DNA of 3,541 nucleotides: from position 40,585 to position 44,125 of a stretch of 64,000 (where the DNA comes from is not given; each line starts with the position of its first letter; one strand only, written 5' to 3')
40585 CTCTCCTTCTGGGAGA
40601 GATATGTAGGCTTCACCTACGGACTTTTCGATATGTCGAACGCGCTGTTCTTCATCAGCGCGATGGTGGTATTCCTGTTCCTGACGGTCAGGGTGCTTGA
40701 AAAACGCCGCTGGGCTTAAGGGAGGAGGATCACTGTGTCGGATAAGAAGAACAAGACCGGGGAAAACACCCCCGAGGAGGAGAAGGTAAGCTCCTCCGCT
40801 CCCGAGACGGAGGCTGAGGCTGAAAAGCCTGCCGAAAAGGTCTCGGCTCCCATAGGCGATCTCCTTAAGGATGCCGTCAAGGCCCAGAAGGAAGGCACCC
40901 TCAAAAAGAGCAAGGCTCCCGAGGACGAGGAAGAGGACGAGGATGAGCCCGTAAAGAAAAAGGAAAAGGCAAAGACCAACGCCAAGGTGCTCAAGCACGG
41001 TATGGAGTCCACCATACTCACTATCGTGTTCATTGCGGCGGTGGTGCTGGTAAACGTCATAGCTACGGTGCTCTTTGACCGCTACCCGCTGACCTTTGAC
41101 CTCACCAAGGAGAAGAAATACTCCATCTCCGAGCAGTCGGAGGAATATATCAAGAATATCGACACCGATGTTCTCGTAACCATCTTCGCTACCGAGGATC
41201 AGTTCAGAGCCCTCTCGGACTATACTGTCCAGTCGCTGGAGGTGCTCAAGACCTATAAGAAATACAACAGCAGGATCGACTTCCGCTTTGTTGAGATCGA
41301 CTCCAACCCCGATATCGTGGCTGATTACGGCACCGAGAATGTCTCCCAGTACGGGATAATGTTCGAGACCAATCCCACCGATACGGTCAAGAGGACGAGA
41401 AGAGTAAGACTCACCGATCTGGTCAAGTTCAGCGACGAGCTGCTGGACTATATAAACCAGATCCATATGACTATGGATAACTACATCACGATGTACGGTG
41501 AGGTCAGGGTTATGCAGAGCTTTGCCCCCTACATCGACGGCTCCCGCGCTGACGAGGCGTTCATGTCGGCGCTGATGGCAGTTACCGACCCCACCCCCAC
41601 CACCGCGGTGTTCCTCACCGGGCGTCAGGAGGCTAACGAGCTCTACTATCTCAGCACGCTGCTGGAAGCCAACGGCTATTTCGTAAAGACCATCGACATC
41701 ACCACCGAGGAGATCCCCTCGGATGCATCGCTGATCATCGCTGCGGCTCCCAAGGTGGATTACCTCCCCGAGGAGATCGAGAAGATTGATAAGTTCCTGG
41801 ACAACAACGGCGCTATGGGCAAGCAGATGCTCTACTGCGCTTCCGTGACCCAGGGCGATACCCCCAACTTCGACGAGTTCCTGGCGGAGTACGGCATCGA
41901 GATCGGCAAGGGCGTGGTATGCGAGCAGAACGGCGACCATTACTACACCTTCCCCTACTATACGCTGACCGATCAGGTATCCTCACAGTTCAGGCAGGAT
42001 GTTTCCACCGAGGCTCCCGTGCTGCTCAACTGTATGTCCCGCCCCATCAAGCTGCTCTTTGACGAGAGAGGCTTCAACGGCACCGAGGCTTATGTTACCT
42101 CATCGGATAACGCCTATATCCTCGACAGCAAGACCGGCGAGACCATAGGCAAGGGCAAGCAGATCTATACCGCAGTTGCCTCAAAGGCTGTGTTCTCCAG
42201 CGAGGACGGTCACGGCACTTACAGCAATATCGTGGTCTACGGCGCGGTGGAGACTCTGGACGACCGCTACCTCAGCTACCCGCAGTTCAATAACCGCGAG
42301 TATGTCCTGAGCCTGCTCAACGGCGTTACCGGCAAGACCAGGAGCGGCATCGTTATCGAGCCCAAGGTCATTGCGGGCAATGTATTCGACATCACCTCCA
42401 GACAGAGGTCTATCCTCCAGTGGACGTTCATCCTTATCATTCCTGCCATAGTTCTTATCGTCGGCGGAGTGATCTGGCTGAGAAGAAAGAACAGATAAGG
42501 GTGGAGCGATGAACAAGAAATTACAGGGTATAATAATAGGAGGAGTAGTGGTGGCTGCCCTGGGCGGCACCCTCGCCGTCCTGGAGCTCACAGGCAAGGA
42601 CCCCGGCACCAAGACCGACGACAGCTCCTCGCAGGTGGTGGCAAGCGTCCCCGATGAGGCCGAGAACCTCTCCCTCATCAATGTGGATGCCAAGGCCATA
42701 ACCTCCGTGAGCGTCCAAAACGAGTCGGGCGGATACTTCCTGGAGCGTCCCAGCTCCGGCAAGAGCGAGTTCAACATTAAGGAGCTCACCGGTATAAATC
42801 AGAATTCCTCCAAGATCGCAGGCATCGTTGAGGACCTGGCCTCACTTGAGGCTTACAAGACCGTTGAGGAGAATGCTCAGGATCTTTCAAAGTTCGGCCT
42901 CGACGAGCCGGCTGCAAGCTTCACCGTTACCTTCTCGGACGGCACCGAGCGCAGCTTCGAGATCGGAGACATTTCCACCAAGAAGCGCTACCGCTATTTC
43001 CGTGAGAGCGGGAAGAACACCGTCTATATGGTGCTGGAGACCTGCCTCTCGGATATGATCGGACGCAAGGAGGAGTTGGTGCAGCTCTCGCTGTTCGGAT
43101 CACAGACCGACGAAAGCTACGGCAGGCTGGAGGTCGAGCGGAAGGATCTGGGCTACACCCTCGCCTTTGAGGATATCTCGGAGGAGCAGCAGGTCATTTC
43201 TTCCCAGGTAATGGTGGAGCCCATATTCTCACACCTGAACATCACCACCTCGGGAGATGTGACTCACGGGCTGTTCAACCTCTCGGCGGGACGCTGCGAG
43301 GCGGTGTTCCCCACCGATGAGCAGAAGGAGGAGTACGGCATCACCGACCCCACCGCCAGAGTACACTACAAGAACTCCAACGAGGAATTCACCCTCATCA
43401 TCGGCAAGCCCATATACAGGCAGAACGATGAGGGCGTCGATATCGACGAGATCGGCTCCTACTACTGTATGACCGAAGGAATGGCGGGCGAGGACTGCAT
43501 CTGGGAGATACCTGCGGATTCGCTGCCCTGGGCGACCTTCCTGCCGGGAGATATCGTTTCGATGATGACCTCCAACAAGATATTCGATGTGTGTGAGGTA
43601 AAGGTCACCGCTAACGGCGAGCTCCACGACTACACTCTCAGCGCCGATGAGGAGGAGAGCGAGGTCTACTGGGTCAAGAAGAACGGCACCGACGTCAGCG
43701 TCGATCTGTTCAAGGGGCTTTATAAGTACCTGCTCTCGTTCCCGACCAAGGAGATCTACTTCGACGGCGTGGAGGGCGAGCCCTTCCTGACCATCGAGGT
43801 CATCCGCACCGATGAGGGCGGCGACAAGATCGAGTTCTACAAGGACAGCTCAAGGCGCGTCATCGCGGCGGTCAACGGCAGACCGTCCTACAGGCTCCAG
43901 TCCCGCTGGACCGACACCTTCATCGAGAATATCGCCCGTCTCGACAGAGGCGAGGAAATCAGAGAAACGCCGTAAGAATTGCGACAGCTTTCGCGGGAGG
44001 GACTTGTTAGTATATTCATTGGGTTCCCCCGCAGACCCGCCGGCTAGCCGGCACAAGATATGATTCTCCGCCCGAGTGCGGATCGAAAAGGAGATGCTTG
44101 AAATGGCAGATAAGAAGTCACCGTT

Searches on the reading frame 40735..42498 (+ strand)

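Call 70: search_protein_families(library=pfam, proteins=[window:40735-42498:+], max_evalue=0.00001)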
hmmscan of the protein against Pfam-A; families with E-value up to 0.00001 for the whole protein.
window:40735-42498:+ (587 aa): 2 families
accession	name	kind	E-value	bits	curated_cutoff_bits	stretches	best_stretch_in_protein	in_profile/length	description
PF09822.16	ABC_transp_aux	-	1.3e-17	64.4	34.7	1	293-525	6-286/288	ABC-type uncharacterized transport system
PF23357.1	DUF7088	-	1.3e-11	45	27.8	1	125-195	1-75/105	Domain of unknown function (DUF7088)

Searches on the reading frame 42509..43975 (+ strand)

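Call 70: search_protein_families(library=pfam, proteins=[window:42509-43975:+], max_evalue=0.00001)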
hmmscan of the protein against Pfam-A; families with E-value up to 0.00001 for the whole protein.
window:42509-43975:+ (488 aa): 1 family
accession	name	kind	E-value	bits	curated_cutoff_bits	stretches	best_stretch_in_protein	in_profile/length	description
PF14238.11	DUF4340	-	2.4e-29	103.3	25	1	94-264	7-168/183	Domain of unknown function (DUF4340)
